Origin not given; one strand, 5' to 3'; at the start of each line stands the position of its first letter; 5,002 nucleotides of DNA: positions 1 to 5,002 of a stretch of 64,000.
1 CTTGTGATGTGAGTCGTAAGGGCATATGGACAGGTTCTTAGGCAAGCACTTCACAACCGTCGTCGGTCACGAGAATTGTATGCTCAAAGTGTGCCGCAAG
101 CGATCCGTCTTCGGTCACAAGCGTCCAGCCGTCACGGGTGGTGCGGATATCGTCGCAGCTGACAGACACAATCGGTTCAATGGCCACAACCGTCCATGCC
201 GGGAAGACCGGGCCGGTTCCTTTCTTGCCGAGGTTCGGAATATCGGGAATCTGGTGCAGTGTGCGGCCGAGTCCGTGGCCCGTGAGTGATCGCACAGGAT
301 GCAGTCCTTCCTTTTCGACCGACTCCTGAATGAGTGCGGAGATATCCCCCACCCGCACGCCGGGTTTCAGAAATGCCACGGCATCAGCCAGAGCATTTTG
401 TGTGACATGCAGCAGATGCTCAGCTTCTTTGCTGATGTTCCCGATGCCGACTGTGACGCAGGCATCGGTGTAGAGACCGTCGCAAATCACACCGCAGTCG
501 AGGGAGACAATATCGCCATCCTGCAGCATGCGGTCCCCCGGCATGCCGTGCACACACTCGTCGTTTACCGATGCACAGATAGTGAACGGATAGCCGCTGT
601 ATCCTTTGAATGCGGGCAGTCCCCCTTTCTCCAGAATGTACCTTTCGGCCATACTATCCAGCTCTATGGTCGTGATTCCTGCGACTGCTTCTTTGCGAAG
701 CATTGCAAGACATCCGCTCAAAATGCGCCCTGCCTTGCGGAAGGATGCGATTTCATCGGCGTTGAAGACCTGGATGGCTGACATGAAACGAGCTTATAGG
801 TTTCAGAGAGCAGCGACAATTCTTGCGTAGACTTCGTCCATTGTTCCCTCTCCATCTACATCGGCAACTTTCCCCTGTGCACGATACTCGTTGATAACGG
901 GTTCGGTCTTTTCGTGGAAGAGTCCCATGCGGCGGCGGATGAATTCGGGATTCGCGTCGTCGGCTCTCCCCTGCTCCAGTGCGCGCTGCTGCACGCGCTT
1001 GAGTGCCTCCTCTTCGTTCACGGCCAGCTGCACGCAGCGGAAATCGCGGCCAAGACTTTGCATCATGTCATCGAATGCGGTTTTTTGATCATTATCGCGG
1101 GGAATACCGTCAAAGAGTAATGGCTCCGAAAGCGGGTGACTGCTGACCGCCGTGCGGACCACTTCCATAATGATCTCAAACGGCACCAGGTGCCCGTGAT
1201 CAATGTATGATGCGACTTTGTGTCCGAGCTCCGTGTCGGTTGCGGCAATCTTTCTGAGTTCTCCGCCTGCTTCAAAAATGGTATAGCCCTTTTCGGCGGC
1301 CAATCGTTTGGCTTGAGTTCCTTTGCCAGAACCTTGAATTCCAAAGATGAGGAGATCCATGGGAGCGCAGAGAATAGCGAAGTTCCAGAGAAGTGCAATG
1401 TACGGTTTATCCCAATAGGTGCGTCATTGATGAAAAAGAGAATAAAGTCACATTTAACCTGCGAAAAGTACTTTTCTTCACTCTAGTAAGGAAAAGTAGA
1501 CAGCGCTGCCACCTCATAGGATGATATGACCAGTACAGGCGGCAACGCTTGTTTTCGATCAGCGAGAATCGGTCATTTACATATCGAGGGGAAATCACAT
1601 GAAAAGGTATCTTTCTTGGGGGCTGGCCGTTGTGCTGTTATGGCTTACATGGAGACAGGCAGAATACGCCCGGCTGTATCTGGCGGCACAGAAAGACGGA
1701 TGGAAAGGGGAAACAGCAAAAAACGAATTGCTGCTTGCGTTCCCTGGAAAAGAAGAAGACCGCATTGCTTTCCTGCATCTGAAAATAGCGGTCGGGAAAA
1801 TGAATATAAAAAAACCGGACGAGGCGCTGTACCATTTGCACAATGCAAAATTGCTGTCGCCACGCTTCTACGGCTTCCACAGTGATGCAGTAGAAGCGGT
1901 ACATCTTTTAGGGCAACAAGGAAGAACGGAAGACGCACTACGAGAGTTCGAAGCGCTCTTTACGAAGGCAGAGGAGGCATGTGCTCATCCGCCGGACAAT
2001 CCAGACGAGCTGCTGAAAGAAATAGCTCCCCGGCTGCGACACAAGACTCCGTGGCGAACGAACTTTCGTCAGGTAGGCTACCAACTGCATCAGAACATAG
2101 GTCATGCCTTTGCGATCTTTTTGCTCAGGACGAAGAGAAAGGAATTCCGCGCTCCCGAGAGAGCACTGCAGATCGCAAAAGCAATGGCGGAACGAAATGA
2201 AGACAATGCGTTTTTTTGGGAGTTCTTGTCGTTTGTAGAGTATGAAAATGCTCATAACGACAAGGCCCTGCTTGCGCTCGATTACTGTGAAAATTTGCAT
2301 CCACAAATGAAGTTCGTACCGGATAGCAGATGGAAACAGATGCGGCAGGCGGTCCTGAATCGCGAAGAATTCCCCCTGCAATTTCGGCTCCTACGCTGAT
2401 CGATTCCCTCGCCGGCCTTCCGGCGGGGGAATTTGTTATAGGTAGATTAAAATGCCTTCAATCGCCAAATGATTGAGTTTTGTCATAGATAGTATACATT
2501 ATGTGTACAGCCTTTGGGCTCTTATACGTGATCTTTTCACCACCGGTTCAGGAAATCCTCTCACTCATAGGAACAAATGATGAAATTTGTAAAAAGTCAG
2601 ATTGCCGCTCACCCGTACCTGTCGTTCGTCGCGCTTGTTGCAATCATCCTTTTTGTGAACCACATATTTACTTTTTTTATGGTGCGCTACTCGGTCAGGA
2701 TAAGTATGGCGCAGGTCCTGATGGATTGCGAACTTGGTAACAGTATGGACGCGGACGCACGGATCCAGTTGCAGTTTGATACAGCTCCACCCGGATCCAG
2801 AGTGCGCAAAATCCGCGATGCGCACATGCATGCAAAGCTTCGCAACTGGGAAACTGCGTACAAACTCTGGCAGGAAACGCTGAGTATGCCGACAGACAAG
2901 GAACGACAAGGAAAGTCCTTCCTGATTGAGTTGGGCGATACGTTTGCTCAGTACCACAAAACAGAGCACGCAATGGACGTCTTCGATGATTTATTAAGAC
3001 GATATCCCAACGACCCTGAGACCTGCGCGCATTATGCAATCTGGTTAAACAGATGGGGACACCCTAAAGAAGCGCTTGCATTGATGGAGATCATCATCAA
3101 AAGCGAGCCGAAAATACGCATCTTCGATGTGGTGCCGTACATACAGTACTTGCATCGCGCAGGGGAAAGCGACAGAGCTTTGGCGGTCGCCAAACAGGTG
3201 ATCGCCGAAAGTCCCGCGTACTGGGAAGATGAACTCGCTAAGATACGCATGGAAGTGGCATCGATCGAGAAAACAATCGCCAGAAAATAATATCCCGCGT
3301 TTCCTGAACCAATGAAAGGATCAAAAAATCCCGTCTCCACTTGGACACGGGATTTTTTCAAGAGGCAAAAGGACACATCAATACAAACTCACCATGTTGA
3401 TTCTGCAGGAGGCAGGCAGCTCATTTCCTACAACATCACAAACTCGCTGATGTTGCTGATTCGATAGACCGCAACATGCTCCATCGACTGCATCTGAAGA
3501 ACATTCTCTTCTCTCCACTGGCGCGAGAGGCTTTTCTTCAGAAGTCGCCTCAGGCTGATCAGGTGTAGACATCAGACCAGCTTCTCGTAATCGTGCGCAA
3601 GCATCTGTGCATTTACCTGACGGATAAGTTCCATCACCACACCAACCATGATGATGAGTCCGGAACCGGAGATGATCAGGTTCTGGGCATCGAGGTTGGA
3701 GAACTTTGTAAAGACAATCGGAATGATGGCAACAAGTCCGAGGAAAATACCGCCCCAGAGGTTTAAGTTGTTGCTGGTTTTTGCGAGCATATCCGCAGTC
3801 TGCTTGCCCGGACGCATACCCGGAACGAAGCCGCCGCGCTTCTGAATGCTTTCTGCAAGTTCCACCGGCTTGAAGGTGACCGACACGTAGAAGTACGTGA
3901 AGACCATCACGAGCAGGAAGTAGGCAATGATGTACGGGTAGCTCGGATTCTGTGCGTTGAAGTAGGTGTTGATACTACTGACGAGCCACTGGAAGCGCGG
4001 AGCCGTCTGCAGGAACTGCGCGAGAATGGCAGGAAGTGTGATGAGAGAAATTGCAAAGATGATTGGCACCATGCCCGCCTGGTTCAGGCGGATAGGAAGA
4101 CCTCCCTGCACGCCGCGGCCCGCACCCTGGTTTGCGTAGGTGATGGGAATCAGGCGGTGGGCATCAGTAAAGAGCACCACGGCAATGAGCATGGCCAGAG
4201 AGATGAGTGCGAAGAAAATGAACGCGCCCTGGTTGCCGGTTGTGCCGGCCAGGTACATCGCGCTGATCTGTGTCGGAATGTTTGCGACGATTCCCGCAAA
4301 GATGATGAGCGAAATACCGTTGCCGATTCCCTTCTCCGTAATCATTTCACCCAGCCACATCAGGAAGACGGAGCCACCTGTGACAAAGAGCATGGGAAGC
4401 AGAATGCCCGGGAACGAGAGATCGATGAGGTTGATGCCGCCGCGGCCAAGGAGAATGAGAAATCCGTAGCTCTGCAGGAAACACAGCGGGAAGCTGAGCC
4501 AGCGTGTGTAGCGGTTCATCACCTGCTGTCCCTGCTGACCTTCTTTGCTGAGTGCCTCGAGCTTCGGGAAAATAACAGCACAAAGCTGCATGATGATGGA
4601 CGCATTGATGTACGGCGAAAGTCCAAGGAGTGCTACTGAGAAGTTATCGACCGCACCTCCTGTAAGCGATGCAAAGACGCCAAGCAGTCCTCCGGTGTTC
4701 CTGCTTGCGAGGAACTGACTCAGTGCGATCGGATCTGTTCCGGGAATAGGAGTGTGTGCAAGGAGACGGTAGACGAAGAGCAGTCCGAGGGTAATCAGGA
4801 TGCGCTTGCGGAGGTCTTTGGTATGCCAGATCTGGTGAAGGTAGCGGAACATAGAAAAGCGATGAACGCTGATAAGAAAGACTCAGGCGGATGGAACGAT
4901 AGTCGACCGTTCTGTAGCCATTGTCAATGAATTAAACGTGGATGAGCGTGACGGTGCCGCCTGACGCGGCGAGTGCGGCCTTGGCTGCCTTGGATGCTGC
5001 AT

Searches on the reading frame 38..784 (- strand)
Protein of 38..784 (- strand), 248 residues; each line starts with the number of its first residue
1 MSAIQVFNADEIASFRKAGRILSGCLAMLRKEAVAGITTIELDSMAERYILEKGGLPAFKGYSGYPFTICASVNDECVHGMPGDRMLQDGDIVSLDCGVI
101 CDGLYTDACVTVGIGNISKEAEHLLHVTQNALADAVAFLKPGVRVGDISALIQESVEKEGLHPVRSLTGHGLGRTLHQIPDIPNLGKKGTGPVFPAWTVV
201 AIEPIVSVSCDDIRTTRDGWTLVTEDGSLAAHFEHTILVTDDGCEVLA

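Call 23: search_protein_families(library=pfam, proteins=[window:38-784:-], max_evalue=0.01)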
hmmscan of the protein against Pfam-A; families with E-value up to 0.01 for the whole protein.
window:38-784:- (248 aa): 1 family
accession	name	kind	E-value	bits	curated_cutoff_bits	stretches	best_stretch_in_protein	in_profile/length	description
PF00557.29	Peptidase_M24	-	2e-42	145.8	23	1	14-241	2-208/208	Metallopeptidase family M24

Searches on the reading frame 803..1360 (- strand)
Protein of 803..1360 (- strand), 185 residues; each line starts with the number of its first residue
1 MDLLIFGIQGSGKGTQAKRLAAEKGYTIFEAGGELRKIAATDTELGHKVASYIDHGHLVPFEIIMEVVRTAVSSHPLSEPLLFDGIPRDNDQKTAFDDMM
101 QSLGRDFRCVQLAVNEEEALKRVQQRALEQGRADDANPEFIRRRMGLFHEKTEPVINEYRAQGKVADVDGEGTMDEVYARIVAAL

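Call 23: search_protein_families(library=pfam, proteins=[window:803-1360:-], max_evalue=0.01)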
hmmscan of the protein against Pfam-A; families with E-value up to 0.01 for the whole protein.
window:803-1360:- (185 aa): 5 families
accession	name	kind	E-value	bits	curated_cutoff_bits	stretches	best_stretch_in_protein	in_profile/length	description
PF00406.28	ADK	-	1.9e-29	103.1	26.8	1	5-163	1-150/151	Adenylate kinase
PF13207.12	AAA_17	-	8.5e-18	65.4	27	1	6-141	1-135/136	AAA domain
PF13671.12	AAA_33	-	1.8e-08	35.3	27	1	4-138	3-130/143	AAA domain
PF13238.12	AAA_18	-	9.2e-07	29.8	29.4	1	4-131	2-116/128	AAA domain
PF06414.18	Zeta_toxin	-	0.00042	20.3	22.3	1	81-133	98-153/199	Zeta toxin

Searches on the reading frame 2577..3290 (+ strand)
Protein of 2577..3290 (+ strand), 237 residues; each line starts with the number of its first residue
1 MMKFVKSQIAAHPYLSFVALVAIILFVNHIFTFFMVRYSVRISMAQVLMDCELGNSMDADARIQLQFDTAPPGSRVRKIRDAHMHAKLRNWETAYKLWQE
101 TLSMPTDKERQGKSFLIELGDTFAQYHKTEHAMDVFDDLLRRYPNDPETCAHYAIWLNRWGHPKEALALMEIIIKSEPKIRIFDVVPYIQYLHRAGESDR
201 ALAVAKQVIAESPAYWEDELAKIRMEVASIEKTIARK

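Call 23: search_protein_families(library=pfam, proteins=[window:2577-3290:+], max_evalue=0.01)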
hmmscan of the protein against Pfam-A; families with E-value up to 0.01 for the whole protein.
window:2577-3290:+ (237 aa): 7 families
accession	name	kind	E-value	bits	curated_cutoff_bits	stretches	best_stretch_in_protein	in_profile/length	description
PF13428.12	TPR_14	-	3.2e-09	37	23.5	1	116-154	4-42/44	Tetratricopeptide repeat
PF14559.12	TPR_19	-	0.00024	21.8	25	0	128-179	6-57/68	Tetratricopeptide repeat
PF07719.23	TPR_2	-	0.00044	20.6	27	0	116-146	4-34/34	Tetratricopeptide repeat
PF13174.12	TPR_6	-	0.00062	20.7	26.3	0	127-145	13-32/33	Tetratricopeptide repeat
PF13371.12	TPR_9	-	0.0024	18.3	35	0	124-179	6-61/73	Tetratricopeptide repeat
PF20308.4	TPR-S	-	0.0066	17.4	27.6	0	130-176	3-47/102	Tetratricopeptide Repeats-Sensor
PF13432.12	TPR_16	-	0.0073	17.2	32.7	0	86-147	8-65/65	Tetratricopeptide repeat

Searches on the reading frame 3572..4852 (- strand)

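Call 21: search_protein_families(library=ncbifam, proteins=[window:3572-4852:-], max_evalue=10)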
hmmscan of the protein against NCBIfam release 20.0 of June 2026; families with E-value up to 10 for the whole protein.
window:3572-4852:- (426 aa): 3 families
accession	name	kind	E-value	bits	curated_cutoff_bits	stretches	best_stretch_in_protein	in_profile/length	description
TIGR00967.1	3a0501s007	equivalog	2.3e-101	339.7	253.6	1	15-420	1-412/414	preprotein translocase subunit SecY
NF009082.0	PRK12417.1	equivalog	3.4e-46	157.7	353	1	10-425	8-401/406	accessory Sec system protein translocase subunit SecY2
TIGR02920.1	acc_sec_Y2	equivalog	8e-43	146.7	249.6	1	15-425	3-394/395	accessory Sec system protein translocase subunit SecY2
